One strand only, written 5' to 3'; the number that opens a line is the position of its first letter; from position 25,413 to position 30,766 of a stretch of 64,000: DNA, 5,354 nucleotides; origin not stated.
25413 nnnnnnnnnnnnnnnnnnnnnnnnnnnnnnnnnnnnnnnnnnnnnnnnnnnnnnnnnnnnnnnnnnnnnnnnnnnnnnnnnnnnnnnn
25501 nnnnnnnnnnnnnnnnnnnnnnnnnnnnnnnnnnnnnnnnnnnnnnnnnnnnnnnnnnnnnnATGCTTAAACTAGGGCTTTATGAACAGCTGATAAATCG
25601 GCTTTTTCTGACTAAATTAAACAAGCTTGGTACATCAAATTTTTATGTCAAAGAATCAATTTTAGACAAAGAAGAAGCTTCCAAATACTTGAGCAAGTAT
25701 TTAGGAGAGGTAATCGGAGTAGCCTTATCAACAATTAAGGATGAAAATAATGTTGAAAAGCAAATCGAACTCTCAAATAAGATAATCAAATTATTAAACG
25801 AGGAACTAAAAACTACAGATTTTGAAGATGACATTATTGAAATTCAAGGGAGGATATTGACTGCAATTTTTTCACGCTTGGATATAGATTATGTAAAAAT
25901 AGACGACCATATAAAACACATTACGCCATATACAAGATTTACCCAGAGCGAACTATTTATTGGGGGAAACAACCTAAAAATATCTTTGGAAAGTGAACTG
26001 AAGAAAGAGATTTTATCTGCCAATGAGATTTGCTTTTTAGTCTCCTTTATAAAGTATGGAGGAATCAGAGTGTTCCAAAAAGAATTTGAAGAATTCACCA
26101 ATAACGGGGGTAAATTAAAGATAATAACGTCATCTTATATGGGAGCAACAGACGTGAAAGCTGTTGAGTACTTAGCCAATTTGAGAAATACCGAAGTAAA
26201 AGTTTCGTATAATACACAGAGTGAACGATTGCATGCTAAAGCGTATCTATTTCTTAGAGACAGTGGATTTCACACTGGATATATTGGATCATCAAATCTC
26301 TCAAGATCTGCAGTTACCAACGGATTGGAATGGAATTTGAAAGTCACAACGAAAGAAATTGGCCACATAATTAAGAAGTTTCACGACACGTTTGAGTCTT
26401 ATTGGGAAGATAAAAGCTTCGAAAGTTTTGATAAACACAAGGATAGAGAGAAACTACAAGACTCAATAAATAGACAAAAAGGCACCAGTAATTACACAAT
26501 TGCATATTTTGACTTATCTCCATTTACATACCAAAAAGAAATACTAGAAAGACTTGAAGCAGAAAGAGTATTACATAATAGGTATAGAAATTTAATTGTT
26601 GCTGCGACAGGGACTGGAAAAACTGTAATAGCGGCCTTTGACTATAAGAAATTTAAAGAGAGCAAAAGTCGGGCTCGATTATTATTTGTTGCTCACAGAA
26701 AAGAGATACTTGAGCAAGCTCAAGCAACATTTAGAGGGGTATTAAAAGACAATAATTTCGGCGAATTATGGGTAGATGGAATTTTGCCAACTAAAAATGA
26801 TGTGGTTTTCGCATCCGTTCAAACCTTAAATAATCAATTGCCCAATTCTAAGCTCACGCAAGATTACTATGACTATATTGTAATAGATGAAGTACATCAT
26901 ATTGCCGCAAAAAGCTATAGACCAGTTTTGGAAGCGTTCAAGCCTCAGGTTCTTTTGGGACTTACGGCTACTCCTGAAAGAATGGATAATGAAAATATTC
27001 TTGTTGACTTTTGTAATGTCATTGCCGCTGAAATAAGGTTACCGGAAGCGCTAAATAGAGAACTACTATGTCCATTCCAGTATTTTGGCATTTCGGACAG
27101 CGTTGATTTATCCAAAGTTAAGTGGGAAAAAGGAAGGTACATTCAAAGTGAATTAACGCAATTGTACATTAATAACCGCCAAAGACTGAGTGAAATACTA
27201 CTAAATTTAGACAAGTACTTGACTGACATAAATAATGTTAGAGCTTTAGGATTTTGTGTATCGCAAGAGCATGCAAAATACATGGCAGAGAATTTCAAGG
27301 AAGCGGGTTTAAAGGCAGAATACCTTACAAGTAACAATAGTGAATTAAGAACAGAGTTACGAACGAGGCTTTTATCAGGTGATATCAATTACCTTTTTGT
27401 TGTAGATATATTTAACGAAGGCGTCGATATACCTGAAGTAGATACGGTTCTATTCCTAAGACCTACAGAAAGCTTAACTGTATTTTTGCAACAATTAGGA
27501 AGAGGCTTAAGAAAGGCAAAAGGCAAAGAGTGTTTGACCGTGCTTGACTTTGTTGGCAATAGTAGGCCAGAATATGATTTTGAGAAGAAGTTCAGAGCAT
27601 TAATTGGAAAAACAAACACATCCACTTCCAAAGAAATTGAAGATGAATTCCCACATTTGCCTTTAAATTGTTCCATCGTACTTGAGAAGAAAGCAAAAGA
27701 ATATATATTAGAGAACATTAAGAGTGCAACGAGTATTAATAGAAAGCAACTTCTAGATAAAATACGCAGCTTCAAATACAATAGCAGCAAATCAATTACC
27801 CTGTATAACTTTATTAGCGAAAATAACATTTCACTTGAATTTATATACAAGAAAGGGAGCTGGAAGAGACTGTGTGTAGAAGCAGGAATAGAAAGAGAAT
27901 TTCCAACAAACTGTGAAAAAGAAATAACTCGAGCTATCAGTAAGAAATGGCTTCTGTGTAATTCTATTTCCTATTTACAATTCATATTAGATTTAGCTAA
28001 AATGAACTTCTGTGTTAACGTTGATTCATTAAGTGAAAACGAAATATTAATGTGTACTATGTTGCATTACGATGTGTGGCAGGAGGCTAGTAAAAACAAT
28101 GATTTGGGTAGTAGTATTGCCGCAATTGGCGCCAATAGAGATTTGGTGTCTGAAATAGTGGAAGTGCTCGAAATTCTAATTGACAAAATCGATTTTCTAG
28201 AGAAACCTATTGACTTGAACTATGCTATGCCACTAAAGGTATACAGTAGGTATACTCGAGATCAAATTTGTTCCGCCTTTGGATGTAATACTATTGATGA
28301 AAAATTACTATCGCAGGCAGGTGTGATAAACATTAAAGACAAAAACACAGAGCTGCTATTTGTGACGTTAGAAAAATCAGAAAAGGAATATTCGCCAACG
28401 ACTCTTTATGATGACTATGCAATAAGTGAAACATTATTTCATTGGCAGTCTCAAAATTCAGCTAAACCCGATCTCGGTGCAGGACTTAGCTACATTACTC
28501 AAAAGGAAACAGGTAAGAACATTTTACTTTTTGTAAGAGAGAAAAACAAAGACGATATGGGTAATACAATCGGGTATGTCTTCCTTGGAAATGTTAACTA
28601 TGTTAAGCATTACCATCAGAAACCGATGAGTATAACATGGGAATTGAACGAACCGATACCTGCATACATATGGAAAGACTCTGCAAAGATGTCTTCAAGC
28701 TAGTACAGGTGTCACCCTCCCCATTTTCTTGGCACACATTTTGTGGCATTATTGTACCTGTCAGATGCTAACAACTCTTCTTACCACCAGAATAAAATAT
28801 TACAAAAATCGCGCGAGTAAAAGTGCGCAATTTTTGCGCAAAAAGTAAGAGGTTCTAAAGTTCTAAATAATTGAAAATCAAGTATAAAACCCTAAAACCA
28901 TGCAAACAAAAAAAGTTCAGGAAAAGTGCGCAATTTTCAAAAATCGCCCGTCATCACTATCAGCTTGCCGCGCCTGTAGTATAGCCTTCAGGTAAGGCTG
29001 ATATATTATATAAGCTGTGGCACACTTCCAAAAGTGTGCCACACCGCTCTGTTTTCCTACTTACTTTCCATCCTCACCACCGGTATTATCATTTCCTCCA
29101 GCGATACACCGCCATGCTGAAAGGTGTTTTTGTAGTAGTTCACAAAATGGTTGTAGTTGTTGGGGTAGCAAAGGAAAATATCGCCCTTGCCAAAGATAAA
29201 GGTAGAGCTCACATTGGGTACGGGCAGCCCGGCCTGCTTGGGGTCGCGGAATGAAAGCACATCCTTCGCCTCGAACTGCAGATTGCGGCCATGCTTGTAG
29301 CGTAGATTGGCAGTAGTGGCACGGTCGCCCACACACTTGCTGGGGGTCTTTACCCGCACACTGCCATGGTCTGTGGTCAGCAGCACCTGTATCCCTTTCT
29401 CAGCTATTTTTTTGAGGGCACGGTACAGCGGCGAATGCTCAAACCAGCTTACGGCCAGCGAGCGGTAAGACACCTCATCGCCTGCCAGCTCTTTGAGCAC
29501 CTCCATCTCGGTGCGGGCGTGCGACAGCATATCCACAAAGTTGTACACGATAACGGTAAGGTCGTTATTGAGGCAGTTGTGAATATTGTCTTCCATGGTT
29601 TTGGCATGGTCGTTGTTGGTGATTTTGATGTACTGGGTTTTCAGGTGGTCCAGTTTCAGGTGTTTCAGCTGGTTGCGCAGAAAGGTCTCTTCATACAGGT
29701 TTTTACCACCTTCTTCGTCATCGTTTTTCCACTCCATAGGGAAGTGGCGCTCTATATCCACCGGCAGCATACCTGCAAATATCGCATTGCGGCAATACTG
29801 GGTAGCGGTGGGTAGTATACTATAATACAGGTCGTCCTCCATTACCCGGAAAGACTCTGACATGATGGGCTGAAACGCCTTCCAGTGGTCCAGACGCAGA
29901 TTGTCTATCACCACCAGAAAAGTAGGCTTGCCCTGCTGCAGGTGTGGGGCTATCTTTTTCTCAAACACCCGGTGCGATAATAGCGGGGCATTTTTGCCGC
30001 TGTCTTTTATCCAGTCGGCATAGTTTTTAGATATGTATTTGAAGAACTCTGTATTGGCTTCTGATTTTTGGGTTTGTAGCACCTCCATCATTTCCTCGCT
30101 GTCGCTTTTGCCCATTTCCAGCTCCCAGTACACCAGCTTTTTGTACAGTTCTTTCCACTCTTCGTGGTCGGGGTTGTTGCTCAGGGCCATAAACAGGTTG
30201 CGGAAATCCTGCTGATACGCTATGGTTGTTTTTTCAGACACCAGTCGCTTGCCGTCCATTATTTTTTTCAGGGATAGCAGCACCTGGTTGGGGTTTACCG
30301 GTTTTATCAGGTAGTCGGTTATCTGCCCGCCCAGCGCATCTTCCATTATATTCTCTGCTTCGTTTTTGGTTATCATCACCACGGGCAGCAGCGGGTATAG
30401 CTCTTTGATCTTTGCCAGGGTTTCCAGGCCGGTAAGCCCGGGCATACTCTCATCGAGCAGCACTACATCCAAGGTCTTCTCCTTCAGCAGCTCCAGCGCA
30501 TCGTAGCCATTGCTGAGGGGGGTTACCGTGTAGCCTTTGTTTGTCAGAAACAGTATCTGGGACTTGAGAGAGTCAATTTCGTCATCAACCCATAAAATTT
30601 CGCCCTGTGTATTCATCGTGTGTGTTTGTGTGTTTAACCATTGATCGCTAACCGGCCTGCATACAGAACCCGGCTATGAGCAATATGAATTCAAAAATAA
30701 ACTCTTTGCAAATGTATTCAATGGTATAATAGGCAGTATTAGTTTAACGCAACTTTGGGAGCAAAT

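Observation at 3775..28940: A 25-kb accessory region bracketed by a 48/50-identical inverted repeat with att-like architecture and no recombinase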

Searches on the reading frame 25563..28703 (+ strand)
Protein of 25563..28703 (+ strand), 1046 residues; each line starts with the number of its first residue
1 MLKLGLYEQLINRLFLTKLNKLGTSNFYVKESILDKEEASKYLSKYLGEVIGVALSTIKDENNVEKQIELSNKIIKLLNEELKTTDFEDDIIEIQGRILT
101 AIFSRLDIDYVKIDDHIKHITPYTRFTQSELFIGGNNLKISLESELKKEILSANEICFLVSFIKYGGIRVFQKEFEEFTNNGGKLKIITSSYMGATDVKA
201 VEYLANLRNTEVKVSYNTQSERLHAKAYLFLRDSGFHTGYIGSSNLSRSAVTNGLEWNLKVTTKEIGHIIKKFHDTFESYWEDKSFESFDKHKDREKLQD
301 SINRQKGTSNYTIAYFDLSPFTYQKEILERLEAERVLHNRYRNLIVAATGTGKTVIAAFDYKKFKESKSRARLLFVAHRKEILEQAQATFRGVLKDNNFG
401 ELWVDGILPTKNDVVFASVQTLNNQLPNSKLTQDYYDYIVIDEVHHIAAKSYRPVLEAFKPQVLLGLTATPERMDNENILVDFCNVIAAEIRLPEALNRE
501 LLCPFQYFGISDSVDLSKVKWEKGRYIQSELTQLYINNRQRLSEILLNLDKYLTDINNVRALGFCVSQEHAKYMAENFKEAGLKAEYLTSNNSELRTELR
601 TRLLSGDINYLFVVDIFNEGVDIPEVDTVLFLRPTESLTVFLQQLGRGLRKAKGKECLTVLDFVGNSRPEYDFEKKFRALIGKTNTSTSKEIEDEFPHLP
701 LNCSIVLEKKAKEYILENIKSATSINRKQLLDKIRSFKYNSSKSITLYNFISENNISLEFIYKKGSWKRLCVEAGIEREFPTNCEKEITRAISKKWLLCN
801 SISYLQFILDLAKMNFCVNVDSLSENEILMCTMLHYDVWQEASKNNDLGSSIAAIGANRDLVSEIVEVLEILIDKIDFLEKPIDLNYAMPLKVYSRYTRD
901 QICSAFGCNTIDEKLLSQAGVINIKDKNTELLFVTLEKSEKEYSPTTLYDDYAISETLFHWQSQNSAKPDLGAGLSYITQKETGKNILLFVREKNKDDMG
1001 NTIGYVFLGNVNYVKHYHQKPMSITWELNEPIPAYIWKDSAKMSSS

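Call 27: search_protein_families(library=pfam, proteins=[window:25563-28703:+])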
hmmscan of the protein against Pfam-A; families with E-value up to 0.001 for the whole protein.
window:25563-28703:+ (1046 aa): 7 families
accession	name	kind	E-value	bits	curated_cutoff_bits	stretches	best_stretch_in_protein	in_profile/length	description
PF04851.21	ResIII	-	4e-41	141.1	22.5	1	318-473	2-164/164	Type III restriction enzyme, res subunit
PF11907.13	DUF3427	-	1.4e-31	110.2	27.7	1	845-1038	83-277/280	Domain of unknown function (DUF3427)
PF00271.37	Helicase_C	-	7.9e-12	45.9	23.5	1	549-650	6-108/110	Helicase conserved C-terminal domain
PF13091.12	PLDc_2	-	9.2e-11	42.1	27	1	173-281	27-132/132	PLD-like domain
PF18766.7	SWI2_SNF2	-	1.5e-10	41.6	26.7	1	326-516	8-199/221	SWI2/SNF2 ATPase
PF00270.35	DEAD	-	5.9e-10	39.6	26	1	324-472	4-161/167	DEAD/DEAH box helicase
PF09565.16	RE_NgoFVII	-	1.4e-07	31.4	23.8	1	201-275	71-146/162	NgoFVII restriction endonuclease N-terminal PLD domain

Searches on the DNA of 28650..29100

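Call 44: search_rna_families(source=window, start=28650, end=29100, threshold=evalue, max_evalue=5)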
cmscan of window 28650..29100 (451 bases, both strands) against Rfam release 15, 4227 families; matches with E-value up to 5: 2.
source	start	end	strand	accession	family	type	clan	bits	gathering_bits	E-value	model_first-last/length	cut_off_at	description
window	29010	29049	+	RF03909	mir-3804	Gene; miRNA;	-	21.5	90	0.079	1-82/82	no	mir-3804 microRNA precursor family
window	28975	29054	-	RF00400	SNORA28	Gene; snRNA; snoRNA; HACA-box;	CL00033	20.8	65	0.29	1-126/126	no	Small nucleolar RNA SNORA28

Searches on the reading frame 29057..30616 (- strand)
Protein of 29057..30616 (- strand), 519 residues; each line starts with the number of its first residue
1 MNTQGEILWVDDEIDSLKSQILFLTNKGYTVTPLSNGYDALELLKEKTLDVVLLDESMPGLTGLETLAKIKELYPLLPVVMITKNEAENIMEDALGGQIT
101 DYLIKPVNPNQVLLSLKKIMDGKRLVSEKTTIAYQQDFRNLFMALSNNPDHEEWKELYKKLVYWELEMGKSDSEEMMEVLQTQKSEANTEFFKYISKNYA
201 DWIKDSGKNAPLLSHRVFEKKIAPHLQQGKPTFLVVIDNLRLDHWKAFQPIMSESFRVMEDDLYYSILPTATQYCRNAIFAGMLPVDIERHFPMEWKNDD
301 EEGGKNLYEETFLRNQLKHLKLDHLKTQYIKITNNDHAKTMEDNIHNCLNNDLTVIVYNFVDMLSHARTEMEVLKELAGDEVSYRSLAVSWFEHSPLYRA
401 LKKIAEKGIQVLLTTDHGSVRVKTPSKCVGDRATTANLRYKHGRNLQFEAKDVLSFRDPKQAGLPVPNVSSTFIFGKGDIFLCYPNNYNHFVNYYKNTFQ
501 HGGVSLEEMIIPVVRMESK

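Call 27: search_protein_families(library=pfam, proteins=[window:29057-30616:-])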
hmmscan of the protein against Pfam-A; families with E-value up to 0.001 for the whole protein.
window:29057-30616:- (519 aa): 2 families
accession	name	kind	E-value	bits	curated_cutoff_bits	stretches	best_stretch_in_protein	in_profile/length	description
PF00072.30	Response_reg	-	5.6e-23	81.7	30.2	1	7-114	1-108/111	Response regulator receiver domain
PF08665.17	PglZ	-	3e-20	73.4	25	1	233-424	4-177/179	PglZ domain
